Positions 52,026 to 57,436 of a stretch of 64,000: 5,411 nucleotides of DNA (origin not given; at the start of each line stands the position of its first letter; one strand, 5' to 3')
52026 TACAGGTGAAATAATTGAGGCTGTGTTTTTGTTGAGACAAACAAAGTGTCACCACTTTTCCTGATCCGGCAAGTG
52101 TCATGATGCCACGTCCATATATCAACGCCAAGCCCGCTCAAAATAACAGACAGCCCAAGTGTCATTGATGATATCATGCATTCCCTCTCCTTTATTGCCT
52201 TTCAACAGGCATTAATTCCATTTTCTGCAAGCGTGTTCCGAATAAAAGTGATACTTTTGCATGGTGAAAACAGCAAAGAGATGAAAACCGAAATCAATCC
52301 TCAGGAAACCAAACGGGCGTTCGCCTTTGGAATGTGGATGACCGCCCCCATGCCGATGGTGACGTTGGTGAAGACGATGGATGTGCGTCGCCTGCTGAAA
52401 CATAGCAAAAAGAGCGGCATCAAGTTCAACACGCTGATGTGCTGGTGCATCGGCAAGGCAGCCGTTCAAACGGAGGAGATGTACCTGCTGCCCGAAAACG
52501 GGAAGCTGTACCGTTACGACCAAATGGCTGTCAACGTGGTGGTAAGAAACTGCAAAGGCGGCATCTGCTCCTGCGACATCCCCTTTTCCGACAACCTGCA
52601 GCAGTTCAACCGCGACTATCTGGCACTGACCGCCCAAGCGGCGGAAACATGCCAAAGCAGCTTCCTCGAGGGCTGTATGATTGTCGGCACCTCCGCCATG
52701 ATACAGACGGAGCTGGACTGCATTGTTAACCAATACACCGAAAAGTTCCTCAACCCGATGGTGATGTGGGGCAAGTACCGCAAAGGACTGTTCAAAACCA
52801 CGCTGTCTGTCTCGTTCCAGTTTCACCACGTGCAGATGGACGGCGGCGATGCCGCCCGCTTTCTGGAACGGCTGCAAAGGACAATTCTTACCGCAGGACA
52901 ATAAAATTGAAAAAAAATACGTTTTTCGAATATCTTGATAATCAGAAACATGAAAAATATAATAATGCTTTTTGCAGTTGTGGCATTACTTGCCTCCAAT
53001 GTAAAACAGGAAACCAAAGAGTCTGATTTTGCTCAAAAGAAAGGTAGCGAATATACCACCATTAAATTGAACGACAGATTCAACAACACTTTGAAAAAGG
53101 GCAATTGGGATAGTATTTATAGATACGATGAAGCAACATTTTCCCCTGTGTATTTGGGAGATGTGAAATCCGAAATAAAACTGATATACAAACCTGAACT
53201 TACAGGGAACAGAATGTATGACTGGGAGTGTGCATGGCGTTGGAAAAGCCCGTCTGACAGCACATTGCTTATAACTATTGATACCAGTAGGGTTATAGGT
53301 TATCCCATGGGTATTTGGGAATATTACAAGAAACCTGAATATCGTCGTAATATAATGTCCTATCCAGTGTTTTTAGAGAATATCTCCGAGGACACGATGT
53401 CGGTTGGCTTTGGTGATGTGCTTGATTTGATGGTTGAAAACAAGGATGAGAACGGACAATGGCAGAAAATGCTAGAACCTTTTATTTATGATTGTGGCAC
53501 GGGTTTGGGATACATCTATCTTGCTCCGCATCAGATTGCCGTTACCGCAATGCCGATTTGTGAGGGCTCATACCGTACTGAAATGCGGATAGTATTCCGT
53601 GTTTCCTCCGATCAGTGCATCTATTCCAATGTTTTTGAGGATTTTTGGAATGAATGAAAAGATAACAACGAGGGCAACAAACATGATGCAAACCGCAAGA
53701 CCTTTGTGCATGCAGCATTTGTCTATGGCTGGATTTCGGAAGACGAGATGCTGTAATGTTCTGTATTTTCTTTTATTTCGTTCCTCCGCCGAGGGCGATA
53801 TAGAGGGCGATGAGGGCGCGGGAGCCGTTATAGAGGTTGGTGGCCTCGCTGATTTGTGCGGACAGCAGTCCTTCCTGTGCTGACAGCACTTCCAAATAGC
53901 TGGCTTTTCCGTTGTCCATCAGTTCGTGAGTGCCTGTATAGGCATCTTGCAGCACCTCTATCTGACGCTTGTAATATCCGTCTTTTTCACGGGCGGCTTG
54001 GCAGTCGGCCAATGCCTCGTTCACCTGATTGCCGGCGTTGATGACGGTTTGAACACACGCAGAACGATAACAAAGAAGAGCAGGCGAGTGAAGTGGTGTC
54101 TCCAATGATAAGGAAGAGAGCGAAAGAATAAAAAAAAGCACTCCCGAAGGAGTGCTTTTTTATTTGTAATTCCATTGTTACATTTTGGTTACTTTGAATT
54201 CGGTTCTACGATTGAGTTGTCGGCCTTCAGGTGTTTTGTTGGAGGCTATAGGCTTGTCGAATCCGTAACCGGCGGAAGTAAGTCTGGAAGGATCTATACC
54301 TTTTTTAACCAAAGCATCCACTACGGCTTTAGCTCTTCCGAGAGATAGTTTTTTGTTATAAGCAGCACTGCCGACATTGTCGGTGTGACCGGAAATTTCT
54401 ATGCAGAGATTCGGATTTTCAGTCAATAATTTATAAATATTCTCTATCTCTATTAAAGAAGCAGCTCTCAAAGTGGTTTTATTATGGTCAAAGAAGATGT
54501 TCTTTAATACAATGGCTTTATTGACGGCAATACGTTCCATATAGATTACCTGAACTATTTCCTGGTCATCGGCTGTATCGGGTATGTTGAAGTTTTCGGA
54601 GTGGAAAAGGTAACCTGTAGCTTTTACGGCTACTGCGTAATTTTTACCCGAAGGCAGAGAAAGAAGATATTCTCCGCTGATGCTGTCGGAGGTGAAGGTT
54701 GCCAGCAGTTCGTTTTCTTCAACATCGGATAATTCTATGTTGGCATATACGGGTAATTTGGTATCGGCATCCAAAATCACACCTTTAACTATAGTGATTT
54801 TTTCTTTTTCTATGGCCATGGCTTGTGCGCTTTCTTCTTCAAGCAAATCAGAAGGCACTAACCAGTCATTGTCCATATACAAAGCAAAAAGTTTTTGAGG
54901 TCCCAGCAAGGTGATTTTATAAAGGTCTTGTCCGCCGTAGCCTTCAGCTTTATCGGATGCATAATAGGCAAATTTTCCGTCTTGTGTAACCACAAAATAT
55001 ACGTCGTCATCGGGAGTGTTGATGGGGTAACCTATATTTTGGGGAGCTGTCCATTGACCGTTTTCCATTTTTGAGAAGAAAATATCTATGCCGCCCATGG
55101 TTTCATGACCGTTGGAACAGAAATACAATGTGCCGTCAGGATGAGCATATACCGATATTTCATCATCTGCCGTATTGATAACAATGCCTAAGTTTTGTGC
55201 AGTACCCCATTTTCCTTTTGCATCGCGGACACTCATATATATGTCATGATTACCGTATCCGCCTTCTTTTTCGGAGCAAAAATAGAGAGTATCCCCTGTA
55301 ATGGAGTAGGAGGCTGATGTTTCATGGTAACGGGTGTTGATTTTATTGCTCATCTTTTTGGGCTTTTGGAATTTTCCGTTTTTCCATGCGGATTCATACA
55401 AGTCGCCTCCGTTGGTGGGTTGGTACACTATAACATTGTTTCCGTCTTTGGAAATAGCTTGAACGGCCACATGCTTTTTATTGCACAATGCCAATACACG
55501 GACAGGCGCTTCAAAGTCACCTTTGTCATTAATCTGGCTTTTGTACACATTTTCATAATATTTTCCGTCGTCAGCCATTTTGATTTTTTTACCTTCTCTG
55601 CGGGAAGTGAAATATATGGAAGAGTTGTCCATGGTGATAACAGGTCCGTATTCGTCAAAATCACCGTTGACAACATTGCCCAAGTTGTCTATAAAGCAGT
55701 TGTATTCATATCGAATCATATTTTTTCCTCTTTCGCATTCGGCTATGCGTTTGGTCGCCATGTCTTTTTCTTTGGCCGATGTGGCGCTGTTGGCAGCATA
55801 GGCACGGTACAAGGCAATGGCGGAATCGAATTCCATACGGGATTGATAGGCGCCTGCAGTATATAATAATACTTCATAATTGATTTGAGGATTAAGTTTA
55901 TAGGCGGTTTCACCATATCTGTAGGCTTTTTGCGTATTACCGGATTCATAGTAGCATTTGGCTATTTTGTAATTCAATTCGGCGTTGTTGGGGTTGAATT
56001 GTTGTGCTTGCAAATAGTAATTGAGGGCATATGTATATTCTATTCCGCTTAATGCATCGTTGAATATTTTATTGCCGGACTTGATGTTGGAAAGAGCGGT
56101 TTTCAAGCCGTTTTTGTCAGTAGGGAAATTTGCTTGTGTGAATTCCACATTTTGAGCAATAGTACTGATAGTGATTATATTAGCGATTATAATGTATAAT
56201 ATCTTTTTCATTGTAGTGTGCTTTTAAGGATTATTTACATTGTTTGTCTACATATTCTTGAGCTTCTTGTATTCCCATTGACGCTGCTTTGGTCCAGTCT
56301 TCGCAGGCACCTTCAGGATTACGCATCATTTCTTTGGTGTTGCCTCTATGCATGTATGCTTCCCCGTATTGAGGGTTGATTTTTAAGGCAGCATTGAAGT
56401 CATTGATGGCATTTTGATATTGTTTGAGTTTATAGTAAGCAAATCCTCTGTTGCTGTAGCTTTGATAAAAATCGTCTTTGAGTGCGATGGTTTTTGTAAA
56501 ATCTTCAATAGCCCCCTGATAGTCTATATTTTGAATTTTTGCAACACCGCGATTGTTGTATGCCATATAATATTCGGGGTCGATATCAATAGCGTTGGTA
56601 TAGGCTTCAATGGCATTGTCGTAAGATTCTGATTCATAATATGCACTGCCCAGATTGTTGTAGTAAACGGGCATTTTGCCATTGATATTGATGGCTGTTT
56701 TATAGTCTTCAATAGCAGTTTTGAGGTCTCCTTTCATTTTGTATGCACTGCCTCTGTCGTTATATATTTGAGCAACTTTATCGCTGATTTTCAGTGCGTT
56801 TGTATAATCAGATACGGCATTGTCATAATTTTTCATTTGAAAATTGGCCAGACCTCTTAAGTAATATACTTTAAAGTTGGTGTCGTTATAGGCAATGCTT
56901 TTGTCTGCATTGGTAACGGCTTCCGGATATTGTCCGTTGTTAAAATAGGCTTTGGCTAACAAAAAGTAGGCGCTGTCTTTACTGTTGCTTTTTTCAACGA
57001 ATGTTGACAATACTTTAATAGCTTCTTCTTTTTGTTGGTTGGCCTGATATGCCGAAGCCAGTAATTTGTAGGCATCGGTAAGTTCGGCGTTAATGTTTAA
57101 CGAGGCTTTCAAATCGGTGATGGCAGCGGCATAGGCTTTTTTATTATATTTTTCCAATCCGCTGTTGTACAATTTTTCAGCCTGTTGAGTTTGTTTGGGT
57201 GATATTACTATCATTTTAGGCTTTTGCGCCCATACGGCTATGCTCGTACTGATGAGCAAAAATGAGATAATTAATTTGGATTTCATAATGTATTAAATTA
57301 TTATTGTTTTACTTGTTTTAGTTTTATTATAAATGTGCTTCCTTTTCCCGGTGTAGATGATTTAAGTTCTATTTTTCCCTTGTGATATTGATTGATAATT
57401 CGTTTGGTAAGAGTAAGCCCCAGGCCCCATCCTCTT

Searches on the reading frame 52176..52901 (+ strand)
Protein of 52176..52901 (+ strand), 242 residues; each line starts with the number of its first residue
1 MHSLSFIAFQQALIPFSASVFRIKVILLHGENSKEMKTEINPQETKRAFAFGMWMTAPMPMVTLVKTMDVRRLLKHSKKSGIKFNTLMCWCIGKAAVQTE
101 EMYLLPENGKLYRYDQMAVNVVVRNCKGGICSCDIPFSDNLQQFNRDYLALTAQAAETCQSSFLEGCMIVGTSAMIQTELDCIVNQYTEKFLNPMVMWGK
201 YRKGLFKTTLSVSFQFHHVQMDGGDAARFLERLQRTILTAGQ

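Call 78: search_protein_families(library=pfam, proteins=[window:52176-52901:+], max_evalue=0.001)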
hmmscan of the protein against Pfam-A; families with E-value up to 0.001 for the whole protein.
window:52176-52901:+ (242 aa): 1 family
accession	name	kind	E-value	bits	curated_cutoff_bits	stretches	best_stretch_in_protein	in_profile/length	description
PF00302.23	CAT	-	6.1e-12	46.4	23.5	1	62-234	28-205/205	Chloramphenicol acetyltransferase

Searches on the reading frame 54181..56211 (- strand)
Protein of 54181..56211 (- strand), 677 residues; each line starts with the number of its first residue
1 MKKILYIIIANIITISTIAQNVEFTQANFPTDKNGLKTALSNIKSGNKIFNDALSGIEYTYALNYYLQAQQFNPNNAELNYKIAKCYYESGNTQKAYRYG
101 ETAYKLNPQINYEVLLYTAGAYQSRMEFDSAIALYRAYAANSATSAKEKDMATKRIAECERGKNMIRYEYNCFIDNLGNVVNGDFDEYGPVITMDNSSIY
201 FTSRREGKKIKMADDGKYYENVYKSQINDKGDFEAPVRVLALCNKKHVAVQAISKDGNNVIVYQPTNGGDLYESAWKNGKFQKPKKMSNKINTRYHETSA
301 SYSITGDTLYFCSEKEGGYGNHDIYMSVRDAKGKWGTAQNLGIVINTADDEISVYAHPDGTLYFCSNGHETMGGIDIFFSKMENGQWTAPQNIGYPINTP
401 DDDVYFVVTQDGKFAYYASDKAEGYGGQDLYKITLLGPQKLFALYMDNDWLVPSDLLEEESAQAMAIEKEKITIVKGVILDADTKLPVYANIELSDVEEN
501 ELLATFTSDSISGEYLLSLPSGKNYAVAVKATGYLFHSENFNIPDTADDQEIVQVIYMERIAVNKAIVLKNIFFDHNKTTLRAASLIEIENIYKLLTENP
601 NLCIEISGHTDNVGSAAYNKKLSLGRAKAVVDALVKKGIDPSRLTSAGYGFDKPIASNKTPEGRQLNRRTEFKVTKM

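Call 21: search_protein_families(library=pfam, proteins=[window:54181-56211:-], max_evalue=0.001)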
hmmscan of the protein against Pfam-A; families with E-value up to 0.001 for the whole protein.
window:54181-56211:- (677 aa): 5 families
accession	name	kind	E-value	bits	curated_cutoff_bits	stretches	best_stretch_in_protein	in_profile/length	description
PF00691.25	OmpA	-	6.5e-23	81.4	27.2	1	573-668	1-98/98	OmpA family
PF07676.18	PD40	-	5.2e-20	71.3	20.9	2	291-326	5-38/38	WD40-like Beta Propeller Repeat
PF14559.12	TPR_19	-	1.1e-05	26.1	25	0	62-96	10-44/68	Tetratricopeptide repeat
PF07719.23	TPR_2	-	0.00055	20.3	27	1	77-109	1-33/34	Tetratricopeptide repeat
PF13620.12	CarboxypepD_reg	-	0.00082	20.1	32.3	0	475-543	2-69/82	Carboxypeptidase regulatory-like domain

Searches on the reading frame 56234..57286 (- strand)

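Call 78: search_protein_families(library=pfam, proteins=[window:56234-57286:-], max_evalue=0.001)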
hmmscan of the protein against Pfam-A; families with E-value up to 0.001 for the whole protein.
window:56234-57286:- (351 aa): 21 families
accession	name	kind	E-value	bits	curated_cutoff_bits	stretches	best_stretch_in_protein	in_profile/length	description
PF00515.34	TPR_1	-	5.6e-45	149.8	27.8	4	275-307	2-34/34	Tetratricopeptide repeat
PF07719.23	TPR_2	-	2.6e-43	143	27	4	276-307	3-34/34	Tetratricopeptide repeat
PF13414.12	TPR_11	-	1.8e-39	133.6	26.8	5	213-249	1-37/42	TPR repeat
PF13181.12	TPR_8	-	3e-31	105.3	25.7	4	208-238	3-33/34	Tetratricopeptide repeat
PF13432.12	TPR_16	-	2.5e-23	82.6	32.7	3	211-266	2-57/65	Tetratricopeptide repeat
PF13431.12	TPR_17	-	2e-22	78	24.4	0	105-124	14-33/34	Tetratricopeptide repeat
PF13371.12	TPR_9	-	1.8e-19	69.9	35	0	277-310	32-65/73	Tetratricopeptide repeat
PF13424.12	TPR_12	-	2e-19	70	30.1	1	140-201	5-74/77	Tetratricopeptide repeat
PF13428.12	TPR_14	-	3e-18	64.9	23.5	0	71-112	2-43/44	Tetratricopeptide repeat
PF14559.12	TPR_19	-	1.2e-15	58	25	0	50-95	5-50/68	Tetratricopeptide repeat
PF13174.12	TPR_6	-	1.1e-13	51.3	26.3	0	106-125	2-21/33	Tetratricopeptide repeat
PF13374.12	TPR_10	-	1.2e-12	47.8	27.5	0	208-234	4-30/42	Tetratricopeptide repeat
PF10516.15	SHNi-TPR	-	2.8e-11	43.2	21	0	153-170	16-33/38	SHNi-TPR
PF12895.13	ANAPC3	-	5.9e-11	42.9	27.2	1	101-158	20-76/82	Anaphase-promoting complex, cyclosome, subunit 3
PF25063.1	ARM_TT21_C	-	2.4e-09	37.8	35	1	44-170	29-161/209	Tetratricopeptide repeat protein 21 C-terminal ARM domain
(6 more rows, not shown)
